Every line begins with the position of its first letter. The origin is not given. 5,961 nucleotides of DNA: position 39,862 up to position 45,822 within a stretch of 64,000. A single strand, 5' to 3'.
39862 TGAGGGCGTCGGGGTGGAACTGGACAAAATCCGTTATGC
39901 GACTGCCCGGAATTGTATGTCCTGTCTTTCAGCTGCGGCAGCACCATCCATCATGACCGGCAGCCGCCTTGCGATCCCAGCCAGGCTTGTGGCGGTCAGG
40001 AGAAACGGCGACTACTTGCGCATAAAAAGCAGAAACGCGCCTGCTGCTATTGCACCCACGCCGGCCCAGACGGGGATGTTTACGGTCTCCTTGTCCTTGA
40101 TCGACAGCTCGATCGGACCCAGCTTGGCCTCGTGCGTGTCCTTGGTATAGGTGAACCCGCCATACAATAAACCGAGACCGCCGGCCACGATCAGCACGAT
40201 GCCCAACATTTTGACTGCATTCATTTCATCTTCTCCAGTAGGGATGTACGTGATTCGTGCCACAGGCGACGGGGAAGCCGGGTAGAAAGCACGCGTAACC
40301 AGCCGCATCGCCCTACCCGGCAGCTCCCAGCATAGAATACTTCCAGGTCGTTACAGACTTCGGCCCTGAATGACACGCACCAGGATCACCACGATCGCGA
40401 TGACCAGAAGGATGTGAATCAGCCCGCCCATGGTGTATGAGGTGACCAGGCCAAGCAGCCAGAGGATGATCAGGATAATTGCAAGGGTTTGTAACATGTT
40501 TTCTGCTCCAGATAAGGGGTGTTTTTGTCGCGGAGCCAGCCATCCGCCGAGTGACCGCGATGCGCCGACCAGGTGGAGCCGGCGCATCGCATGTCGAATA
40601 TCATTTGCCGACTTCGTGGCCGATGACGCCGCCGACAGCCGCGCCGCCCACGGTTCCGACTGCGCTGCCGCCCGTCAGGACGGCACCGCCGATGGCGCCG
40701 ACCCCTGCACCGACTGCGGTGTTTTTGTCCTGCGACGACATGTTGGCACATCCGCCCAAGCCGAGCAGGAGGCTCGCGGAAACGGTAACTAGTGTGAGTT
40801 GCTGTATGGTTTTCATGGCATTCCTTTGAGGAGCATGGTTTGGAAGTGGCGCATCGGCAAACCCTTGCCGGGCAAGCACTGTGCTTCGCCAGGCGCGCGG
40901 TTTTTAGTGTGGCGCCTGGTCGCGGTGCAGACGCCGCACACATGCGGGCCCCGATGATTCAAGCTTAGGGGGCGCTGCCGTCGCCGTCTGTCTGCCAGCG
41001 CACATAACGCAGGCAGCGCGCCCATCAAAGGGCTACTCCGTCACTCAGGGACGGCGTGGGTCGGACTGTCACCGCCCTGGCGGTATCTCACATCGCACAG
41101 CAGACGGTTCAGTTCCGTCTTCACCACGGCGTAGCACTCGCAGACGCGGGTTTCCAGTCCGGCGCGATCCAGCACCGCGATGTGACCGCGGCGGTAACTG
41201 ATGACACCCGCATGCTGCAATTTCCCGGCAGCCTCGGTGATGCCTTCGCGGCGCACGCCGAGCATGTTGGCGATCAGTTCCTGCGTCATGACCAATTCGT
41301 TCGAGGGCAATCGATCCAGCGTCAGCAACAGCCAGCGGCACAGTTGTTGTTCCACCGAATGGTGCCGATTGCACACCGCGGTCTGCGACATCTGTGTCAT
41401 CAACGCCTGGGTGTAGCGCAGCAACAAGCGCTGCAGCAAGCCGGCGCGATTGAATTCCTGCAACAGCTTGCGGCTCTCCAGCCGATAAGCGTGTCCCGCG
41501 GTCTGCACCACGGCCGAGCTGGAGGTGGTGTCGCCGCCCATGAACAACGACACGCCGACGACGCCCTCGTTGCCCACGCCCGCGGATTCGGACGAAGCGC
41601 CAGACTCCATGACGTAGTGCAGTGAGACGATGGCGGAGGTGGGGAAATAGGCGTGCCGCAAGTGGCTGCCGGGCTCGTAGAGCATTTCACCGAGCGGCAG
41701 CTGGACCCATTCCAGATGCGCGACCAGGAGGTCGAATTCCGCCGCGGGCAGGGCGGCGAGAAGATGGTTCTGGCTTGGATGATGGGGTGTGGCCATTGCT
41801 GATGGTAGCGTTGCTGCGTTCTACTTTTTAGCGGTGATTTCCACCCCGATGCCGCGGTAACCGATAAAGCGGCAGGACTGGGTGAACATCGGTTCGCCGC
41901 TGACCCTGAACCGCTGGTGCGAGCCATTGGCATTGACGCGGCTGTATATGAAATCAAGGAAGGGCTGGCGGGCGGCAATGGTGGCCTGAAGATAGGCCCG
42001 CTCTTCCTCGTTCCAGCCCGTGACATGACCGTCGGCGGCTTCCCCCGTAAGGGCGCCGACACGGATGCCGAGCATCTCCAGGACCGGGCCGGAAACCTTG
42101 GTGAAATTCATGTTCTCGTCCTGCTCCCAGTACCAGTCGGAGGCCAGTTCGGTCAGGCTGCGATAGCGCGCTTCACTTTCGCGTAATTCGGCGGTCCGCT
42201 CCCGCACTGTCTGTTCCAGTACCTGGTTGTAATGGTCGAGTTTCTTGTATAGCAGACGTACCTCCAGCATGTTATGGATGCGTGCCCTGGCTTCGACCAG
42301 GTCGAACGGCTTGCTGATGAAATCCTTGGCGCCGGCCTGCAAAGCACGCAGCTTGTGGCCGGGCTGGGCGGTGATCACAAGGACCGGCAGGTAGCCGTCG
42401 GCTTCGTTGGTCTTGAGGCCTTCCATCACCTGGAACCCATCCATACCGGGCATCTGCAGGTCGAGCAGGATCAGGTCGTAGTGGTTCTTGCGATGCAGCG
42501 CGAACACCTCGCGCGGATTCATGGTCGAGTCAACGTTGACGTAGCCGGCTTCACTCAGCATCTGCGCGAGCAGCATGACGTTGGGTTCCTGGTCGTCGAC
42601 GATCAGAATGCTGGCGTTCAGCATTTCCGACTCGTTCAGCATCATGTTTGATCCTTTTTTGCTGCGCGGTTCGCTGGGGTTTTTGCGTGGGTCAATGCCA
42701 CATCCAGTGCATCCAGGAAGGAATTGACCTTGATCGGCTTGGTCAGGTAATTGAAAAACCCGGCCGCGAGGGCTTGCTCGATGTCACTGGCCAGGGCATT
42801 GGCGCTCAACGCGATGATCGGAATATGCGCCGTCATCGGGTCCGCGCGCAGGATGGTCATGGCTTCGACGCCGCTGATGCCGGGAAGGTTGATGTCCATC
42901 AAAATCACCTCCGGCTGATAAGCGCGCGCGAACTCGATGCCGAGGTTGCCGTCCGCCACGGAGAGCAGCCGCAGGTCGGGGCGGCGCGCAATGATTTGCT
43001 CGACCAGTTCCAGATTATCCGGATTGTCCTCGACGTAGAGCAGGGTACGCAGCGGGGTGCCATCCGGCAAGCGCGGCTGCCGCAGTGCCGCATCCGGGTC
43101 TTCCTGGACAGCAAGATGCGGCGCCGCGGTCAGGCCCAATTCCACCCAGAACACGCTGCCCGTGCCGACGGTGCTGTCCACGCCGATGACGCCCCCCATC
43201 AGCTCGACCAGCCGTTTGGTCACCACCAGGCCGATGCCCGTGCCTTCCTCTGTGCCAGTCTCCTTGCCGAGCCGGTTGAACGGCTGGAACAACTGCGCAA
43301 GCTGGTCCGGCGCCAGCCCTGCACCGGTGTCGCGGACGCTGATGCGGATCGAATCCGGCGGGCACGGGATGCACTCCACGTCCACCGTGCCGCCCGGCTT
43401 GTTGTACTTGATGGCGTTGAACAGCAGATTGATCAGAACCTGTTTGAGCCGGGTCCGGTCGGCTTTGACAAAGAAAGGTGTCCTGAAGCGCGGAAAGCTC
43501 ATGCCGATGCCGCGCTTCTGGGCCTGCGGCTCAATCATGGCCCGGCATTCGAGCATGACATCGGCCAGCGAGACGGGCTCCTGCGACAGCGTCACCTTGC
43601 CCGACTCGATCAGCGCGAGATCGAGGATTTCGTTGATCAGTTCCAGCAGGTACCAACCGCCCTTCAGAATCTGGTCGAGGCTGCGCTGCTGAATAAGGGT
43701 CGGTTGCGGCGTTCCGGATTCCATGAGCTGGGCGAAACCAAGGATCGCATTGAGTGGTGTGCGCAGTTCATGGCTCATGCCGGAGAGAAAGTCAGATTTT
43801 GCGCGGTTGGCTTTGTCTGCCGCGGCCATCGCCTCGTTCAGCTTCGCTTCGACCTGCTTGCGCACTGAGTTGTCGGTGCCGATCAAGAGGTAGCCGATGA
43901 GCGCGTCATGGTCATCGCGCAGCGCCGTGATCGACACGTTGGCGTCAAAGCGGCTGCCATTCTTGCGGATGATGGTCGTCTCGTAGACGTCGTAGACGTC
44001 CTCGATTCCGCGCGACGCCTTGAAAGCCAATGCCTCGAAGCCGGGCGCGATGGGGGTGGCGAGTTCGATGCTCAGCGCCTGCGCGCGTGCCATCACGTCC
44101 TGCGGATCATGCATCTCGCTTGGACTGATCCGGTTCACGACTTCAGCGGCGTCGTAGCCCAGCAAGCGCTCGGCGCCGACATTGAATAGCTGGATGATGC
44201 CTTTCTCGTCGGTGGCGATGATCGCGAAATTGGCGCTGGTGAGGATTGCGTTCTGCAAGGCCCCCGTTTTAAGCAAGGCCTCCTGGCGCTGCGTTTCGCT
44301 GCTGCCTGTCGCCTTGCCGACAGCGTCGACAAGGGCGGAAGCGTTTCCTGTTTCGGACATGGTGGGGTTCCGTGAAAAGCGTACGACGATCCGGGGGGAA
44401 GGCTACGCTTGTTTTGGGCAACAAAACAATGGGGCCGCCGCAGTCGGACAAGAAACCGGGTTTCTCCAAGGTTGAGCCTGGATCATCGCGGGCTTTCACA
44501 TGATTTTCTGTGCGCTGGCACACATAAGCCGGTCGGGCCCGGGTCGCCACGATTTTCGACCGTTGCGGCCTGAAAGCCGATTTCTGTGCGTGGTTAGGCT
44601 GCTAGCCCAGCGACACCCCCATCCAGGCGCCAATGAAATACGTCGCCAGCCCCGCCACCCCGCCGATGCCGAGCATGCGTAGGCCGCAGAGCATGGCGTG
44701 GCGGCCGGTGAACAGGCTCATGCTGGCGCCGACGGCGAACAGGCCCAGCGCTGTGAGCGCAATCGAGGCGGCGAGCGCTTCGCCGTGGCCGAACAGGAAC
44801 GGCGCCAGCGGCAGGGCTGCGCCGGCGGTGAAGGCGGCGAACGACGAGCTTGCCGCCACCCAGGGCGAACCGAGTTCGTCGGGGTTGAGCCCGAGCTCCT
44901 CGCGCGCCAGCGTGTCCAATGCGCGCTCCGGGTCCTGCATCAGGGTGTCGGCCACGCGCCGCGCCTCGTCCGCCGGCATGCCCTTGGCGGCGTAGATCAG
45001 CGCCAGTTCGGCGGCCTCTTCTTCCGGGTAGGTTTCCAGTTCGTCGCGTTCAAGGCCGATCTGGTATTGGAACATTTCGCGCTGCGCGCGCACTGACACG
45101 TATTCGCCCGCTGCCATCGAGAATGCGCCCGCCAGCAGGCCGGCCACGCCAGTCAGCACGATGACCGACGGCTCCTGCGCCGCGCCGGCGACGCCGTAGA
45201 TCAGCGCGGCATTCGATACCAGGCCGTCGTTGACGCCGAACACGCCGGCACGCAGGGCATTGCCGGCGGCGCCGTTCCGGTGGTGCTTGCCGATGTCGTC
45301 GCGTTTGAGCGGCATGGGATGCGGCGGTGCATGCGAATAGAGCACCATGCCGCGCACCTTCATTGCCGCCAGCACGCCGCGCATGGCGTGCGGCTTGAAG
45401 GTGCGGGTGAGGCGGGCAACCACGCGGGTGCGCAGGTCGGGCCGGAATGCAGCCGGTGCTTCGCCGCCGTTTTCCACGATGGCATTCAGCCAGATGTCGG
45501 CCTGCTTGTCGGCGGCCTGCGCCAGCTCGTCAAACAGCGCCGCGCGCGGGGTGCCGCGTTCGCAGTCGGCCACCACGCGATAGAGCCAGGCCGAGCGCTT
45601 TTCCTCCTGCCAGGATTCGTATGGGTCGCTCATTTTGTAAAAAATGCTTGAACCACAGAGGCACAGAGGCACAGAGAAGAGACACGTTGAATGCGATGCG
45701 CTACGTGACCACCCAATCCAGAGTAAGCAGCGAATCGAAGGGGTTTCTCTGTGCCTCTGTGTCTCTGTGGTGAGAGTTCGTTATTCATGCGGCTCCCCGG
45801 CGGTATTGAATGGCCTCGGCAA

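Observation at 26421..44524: Self-contained Crp/Fnr-type stress regulon: variant CRP box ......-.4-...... at five promoters with identical geometry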

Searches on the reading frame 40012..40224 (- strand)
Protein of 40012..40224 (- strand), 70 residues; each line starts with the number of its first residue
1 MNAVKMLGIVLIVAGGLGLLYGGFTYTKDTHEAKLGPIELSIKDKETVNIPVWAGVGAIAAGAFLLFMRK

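Call 12: search_protein_families(library=pfam, proteins=[window:40012-40224:-], max_evalue=0.01)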
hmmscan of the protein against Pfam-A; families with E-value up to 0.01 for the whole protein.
window:40012-40224:- (70 aa): 1 family
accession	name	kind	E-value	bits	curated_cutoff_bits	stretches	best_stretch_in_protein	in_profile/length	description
PF02656.20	DUF202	-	0.0032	18.3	23.4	0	4-28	40-64/68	Domain of unknown function (DUF202)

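Call 34: search_protein_families(library=ncbifam, proteins=[window:40012-40224:-], max_evalue=0.01)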
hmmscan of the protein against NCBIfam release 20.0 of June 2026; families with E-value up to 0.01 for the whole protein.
window:40012-40224:- (70 aa): 0 families

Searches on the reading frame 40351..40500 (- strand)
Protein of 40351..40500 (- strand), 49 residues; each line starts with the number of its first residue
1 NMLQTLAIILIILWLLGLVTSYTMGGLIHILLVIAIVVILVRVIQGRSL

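Call 12: search_protein_families(library=pfam, proteins=[window:40351-40500:-], max_evalue=0.01)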
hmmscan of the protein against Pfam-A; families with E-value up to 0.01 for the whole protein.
window:40351-40500:- (49 aa): 1 family
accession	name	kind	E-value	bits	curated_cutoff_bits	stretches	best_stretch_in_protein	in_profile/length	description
PF18919.5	DUF5670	-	2.8e-15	56.5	23.5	1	2-45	1-43/43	Family of unknown function (DUF5670)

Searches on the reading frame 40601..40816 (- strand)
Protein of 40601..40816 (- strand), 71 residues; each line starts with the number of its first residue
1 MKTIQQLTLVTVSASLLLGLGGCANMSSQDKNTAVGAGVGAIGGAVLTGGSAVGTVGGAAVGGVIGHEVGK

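Call 12: search_protein_families(library=pfam, proteins=[window:40601-40816:-], max_evalue=0.01)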
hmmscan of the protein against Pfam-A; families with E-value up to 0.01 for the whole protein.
window:40601-40816:- (71 aa): 1 family
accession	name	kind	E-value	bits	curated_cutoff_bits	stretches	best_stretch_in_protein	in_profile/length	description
PF05433.20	Rick_17kDa_Anti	-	9.5e-06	25.9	24.2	1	33-70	3-43/43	Glycine zipper 2TM domain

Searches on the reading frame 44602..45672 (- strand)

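Call 12: search_protein_families(library=pfam, proteins=[window:44602-45672:-], max_evalue=0.01)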
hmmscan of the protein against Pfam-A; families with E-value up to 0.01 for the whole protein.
window:44602-45672:- (356 aa): 1 family
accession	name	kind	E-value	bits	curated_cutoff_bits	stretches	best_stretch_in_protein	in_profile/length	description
PF01988.24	VIT1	-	2.2e-68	230.7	28.1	1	140-348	1-213/214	VIT family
